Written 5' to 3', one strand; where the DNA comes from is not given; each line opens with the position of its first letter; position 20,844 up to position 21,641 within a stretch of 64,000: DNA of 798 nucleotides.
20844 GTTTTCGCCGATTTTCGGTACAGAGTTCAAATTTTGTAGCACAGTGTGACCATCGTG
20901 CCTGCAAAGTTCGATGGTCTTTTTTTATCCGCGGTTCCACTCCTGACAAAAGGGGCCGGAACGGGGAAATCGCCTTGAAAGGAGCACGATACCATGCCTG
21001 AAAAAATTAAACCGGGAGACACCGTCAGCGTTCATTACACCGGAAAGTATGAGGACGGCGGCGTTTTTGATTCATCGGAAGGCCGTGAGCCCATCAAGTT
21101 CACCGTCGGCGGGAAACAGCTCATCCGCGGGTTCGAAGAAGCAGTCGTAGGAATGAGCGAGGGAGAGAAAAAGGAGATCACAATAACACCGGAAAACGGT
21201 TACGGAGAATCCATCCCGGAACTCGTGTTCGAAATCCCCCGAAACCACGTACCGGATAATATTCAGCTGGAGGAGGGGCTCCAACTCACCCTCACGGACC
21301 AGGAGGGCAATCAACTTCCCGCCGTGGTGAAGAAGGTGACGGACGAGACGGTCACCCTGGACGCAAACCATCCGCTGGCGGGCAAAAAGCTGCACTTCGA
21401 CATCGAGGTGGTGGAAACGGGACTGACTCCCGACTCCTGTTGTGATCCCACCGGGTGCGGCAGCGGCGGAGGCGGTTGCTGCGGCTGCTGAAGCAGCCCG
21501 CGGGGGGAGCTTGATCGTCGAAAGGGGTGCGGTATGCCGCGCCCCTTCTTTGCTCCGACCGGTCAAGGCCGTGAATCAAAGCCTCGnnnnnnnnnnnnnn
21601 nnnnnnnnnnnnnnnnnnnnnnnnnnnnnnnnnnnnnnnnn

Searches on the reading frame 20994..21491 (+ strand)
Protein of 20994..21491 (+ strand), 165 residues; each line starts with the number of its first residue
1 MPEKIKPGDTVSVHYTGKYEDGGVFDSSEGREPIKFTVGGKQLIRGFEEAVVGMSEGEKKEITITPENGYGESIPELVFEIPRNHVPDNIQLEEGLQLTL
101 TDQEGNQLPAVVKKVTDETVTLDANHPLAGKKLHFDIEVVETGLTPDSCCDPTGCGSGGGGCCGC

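Call 3: search_protein_families(library=pfam, proteins=[window:20994-21491:+], max_evalue=0.1)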
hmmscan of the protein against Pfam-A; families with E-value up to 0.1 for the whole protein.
window:20994-21491:+ (165 aa): 2 families
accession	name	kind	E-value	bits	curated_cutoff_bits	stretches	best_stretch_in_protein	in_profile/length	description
PF00254.34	FKBP_C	-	1.4e-25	89.9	21.1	1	2-139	2-93/94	FKBP-type peptidyl-prolyl cis-trans isomerase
PF16450.11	Prot_ATP_ID_OB_C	-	0.054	13.8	23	0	3-16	34-47/56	Proteasomal ATPase OB C-terminal domain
